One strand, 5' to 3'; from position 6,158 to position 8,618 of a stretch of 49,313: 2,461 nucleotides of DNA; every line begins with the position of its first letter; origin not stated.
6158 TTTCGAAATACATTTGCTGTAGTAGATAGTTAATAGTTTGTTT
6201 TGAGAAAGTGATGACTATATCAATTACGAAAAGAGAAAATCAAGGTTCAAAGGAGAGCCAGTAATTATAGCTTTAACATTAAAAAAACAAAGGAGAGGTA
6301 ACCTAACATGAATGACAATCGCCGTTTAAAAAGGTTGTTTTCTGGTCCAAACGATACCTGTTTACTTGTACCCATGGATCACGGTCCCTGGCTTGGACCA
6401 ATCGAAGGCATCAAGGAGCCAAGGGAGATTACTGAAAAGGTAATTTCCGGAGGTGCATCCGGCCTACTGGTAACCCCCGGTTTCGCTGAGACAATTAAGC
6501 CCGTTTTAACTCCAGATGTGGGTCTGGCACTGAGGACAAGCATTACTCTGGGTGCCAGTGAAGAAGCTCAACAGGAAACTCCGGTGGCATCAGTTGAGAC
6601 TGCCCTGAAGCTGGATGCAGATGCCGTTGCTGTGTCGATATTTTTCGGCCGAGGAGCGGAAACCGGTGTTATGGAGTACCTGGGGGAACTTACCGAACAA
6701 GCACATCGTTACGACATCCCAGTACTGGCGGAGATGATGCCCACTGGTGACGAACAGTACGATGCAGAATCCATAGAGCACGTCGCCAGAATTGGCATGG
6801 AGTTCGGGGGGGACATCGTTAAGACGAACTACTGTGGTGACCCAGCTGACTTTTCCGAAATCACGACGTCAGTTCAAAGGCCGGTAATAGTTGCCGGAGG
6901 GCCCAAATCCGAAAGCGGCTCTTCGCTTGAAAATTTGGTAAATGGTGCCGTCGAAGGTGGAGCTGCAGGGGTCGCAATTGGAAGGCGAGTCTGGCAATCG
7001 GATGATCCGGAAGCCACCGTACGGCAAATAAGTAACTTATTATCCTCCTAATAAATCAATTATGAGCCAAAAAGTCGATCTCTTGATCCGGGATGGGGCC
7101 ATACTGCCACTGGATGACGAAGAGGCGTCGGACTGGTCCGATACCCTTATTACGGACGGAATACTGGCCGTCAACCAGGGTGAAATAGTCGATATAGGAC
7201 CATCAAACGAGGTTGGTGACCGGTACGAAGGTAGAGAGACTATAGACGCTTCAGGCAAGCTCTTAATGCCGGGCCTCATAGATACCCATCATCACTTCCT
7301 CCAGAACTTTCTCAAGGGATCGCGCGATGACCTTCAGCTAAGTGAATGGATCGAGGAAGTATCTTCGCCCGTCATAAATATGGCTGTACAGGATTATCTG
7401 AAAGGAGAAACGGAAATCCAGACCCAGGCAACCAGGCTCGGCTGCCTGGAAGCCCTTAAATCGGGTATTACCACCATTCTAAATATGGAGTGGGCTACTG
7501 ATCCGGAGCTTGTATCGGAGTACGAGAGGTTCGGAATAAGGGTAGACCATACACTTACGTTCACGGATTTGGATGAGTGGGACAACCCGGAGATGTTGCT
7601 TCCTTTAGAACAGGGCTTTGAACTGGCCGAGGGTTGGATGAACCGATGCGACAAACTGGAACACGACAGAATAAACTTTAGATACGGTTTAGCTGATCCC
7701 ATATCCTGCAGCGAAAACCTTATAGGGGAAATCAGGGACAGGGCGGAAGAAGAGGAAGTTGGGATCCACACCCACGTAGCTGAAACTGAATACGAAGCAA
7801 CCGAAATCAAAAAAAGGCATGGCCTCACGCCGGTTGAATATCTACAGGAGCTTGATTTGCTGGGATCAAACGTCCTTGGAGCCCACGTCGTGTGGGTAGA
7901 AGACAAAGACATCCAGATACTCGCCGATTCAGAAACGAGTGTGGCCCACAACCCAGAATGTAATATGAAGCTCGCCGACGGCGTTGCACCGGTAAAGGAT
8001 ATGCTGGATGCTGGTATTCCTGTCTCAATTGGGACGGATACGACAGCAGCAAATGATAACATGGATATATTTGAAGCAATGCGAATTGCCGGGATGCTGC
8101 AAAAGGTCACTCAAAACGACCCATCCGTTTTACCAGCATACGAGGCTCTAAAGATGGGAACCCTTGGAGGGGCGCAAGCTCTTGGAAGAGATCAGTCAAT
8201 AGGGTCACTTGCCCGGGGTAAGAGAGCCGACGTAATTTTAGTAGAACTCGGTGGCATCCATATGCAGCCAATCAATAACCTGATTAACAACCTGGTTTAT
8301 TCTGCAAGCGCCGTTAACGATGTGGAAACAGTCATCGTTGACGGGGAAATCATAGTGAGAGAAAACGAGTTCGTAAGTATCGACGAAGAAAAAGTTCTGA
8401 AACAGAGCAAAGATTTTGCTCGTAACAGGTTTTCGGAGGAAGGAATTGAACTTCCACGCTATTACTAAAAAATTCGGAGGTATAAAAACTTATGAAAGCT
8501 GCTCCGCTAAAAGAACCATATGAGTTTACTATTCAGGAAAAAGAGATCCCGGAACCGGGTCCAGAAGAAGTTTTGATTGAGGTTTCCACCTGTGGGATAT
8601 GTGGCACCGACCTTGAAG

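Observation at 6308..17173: Tight nine-gene string mixing cyclic-amide hydrolases, a PreA-type FeS flavoprotein, an Ftr-like formyltransferase and a tungsten AOR: candidate undescribed anaerobic N-heterocycle pathway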

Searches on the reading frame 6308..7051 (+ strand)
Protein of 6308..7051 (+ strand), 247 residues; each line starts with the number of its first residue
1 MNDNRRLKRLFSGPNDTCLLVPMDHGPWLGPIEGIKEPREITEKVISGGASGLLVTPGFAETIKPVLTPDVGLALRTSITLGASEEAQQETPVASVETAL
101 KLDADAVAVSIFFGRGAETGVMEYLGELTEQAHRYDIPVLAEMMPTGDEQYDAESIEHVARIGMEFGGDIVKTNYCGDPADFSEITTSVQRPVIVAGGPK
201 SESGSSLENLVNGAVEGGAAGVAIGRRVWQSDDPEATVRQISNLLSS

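Call 3: search_protein_families(library=pfam, proteins=[window:6308-7051:+])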
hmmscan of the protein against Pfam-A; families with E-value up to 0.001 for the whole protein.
window:6308-7051:+ (247 aa): 2 families
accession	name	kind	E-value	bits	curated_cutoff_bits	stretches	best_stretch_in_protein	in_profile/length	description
PF01791.15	DeoC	-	1.6e-37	129.8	23.8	1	18-231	1-229/229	DeoC/LacD family aldolase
PF00215.30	OMPdecase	-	0.00023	21.6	27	1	95-241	70-221/221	Orotidine 5'-phosphate decarboxylase / HUMPS family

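Call 4: search_protein_families(library=ncbifam, proteins=[window:6308-7051:+])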
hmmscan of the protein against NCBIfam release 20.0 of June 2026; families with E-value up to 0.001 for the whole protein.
window:6308-7051:+ (247 aa): 9 families
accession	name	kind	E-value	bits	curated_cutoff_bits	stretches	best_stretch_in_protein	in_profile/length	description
NF005556.0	PRK07226.1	subfamily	8e-64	215.6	241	1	4-244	7-250/267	2-amino-3,7-dideoxy-D-threo-hept-6-ulosonate synthase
TIGR01949.1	ADH_synth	equivalog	5.1e-55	186.9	299.45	1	4-244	4-243/255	2-amino-3,7-dideoxy-D-threo-hept-6-ulosonate synthase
NF006081.0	PRK08227.1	equivalog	5.6e-41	140.7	297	1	5-244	38-272/291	3-hydroxy-5-phosphonooxypentane-2,4-dione thiolase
NF040816.1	Fbpase1_Arch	equivalog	7.5e-37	127.2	430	1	4-244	9-256/271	class I fructose-bisphosphate aldolase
NF041223.1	BagB_FevI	exception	1.3e-33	116.3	500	1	5-245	11-254/257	bagremycin/ferroverdin biosynthesis DhnA-type aldolase BagB/FevI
NF005321.0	PRK06852.1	equivalog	2.2e-08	33.6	420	1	92-236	127-280/308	aldolase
NF006704.0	PRK09250.1-1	equivalog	5.2e-08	32.1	277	1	73-174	103-209/308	class I fructose-bisphosphate aldolase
NF010386.0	PRK13813.1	equivalog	9.2e-06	25.4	208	1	96-244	74-212/216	orotidine 5'-phosphate decarboxylase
NF005442.0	PRK07028.1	equivalog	0.00051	18.7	593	1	94-244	72-209/430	bifunctional hexulose-6-phosphate synthase/ribonuclease regulator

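Call 21: search_solved_structures(query=window:6308-7051:+)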
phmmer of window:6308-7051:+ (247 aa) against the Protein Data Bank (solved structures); distinct sequences matched with E-value up to 0.001: 7.
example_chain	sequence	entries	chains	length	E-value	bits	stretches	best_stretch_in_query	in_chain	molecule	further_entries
2qjg_A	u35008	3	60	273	1.4e-41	145.9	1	6-243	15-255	Putative aldolase MJ0400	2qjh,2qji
1w8s_A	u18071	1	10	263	3.2e-27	98.9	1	6-244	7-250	FRUCTOSE-BISPHOSPHATE ALDOLASE CLASS I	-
2yce_A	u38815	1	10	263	4.2e-26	95.3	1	6-244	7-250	FRUCTOSE-BISPHOSPHATE ALDOLASE CLASS 1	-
1ojx_A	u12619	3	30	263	5.8e-26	94.8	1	6-244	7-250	FRUCTOSE-BISPHOSPHATE ALDOLASE CLASS I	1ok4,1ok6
3gkf_O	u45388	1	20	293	1e-19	74.4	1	5-242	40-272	Aldolase lsrF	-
3glc_A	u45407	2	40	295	1e-19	74.4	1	5-242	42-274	Aldolase lsrF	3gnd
4p2v_A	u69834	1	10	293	6.9e-19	71.7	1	5-242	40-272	Uncharacterized aldolase LsrF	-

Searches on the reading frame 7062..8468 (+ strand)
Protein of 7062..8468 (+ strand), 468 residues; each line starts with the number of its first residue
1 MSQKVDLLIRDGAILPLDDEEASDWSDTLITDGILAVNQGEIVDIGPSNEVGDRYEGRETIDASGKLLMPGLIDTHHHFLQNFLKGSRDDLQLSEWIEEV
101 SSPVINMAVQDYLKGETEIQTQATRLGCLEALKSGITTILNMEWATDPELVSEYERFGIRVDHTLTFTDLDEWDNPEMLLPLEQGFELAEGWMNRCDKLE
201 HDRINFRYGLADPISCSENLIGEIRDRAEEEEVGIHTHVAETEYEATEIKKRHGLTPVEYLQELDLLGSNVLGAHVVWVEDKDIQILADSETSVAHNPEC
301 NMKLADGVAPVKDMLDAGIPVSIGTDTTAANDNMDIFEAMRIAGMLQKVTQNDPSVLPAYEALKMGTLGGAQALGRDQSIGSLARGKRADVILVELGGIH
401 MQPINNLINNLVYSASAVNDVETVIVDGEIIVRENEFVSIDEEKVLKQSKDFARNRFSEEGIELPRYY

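Call 3: search_protein_families(library=pfam, proteins=[window:7062-8468:+])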
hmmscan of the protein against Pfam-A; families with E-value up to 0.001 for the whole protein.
window:7062-8468:+ (468 aa): 2 families
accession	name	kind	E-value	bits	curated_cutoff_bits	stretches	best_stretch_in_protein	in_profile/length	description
PF01979.26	Amidohydro_1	-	3.4e-57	194.7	25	1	68-430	2-344/345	Amidohydrolase family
PF07969.17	Amidohydro_3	-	2.4e-22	80.5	29.7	2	303-432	351-472/472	Amidohydrolase family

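Call 4: search_protein_families(library=ncbifam, proteins=[window:7062-8468:+])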
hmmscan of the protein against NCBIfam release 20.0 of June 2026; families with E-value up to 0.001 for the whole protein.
window:7062-8468:+ (468 aa): 60 families (the best 25 are shown)
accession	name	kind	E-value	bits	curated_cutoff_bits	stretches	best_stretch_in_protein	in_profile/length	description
NF004701.0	PRK06038.1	equivalog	5e-107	358.3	609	1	4-455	3-425/432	N-ethylammeline chlorohydrolase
NF006549.0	PRK09045.1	equivalog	7.5e-96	321.4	540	1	2-453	5-436/444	TRZ/ATZ family hydrolase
NF005557.0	PRK07228.1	equivalog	3.3e-95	319.4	522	1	27-459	16-440/445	5'-deoxyadenosine deaminase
NF006252.0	PRK08393.1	equivalog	6.7e-91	305.4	617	1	58-451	42-418/424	N-ethylammeline chlorohydrolase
NF006055.0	PRK08203.1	equivalog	2.2e-72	244.1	532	2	212-455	210-449/455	8-oxoguanine deaminase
NF005211.0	PRK06687.1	equivalog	1.6e-69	234.7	703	2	203-440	178-417/419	TRZ/ATZ family protein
NF004995.0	PRK06380.1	subfamily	5.5e-68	229.9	567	1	35-447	24-414/418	metal-dependent hydrolase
NF012037.0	PRK15493.1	equivalog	6.2e-68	229.6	779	1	28-453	18-430/435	bifunctional S-methyl-5'-thioadenosine deaminase/S-adenosylhomocysteine deaminase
NF009059.0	PRK12393.1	equivalog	3.2e-58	197.5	543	2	215-451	217-450/460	amidohydrolase family protein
NF005540.0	PRK07203.1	equivalog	1.7e-56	191.8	444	1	26-455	15-437/444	putative aminohydrolase SsnA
NF006056.0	PRK08204.1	subfamily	1.2e-55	189.1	391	1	7-451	5-435/449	hypothetical protein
TIGR03314.1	Se_ssnA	subfamily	1.3e-54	185.7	455.5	1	28-455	16-436/441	putative selenium metabolism protein SsnA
NF004801.0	PRK06151.1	subfamily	2.4e-46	158.6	416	1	184-453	187-459/491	chlorohydrolase family protein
NF006681.0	PRK09229.1-2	equivalog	1.3e-44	152.7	362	1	189-441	180-434/451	formimidoylglutamate deiminase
TIGR02967.1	guan_deamin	equivalog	3.2e-42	144.9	375.4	1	30-396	4-362/401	guanine deaminase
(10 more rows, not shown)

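Call 19: search_solved_structures(query=window:7062-8468:+, max_evalue=1e-20)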
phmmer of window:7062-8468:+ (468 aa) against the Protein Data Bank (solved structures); distinct sequences matched with E-value up to 1e-20: 20.
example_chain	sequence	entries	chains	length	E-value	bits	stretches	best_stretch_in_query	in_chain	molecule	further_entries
4f0r_A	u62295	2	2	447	7.5e-59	203.2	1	30-461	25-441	5-methylthioadenosine/S-adenosylhomocysteine deaminase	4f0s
4dyk_A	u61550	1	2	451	8e-57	196.5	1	28-453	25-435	AMIDOHYDROLASE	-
4gbd_A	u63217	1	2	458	1.1e-56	196.1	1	28-453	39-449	Putative uncharacterized protein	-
3lnp_A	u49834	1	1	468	7e-56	193.4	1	5-453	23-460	Amidohydrolase family Protein OLEI01672_1_465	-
4dzh_A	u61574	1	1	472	2.2e-49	172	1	5-450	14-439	AMIDOHYDROLASE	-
3hpa_A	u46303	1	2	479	2e-45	158.9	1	30-450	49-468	AMIDOHYDROLASE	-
7ww2_A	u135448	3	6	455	1.4e-43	152.8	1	204-450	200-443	8-oxoguanine deaminase | Hydroxydechloroatrazine ethylaminohydrolase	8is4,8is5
4v1x_A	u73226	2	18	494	8e-43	150.3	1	237-441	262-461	ATRAZINE CHLOROHYDROLASE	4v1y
1p1m_A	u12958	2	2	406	3.5e-40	141.6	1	58-450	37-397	Hypothetical protein TM0936 | Uncharacterized protein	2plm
1j6p_A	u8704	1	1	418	3.9e-40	141.5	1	58-450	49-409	METAL-DEPENDENT HYDROLASE OF CYTOSINEDEMANIASE/CHLOROHYDROLASE FAMILY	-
5hme_A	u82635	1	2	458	1.7e-29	106.4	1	226-447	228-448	Triazine hydrolase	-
2paj_A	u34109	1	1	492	1.9e-29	106.2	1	57-396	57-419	putative cytosine/guanine deaminase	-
3ls9_A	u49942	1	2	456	2.4e-29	105.9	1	226-447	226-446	Triazine hydrolase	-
4l9x_A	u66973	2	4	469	3.4e-29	105.4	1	226-447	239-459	Triazine hydrolase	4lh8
5hmf_A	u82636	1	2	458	3.6e-29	105.3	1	226-447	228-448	Triazine hydrolase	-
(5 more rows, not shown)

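Call 43: search_solved_structures(query=window:7062-8468:+, max_evalue=1e-50, show_alignments=2)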
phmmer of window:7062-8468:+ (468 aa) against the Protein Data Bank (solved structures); distinct sequences matched with E-value up to 1e-50: 4.
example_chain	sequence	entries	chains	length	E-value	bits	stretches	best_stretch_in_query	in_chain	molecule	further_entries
4f0r_A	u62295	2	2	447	7.5e-59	203.2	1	30-461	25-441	5-methylthioadenosine/S-adenosylhomocysteine deaminase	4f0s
4dyk_A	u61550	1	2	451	8e-57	196.5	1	28-453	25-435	AMIDOHYDROLASE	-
4gbd_A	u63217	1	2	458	1.1e-56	196.1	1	28-453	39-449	Putative uncharacterized protein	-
3lnp_A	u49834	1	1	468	7e-56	193.4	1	5-453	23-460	Amidohydrolase family Protein OLEI01672_1_465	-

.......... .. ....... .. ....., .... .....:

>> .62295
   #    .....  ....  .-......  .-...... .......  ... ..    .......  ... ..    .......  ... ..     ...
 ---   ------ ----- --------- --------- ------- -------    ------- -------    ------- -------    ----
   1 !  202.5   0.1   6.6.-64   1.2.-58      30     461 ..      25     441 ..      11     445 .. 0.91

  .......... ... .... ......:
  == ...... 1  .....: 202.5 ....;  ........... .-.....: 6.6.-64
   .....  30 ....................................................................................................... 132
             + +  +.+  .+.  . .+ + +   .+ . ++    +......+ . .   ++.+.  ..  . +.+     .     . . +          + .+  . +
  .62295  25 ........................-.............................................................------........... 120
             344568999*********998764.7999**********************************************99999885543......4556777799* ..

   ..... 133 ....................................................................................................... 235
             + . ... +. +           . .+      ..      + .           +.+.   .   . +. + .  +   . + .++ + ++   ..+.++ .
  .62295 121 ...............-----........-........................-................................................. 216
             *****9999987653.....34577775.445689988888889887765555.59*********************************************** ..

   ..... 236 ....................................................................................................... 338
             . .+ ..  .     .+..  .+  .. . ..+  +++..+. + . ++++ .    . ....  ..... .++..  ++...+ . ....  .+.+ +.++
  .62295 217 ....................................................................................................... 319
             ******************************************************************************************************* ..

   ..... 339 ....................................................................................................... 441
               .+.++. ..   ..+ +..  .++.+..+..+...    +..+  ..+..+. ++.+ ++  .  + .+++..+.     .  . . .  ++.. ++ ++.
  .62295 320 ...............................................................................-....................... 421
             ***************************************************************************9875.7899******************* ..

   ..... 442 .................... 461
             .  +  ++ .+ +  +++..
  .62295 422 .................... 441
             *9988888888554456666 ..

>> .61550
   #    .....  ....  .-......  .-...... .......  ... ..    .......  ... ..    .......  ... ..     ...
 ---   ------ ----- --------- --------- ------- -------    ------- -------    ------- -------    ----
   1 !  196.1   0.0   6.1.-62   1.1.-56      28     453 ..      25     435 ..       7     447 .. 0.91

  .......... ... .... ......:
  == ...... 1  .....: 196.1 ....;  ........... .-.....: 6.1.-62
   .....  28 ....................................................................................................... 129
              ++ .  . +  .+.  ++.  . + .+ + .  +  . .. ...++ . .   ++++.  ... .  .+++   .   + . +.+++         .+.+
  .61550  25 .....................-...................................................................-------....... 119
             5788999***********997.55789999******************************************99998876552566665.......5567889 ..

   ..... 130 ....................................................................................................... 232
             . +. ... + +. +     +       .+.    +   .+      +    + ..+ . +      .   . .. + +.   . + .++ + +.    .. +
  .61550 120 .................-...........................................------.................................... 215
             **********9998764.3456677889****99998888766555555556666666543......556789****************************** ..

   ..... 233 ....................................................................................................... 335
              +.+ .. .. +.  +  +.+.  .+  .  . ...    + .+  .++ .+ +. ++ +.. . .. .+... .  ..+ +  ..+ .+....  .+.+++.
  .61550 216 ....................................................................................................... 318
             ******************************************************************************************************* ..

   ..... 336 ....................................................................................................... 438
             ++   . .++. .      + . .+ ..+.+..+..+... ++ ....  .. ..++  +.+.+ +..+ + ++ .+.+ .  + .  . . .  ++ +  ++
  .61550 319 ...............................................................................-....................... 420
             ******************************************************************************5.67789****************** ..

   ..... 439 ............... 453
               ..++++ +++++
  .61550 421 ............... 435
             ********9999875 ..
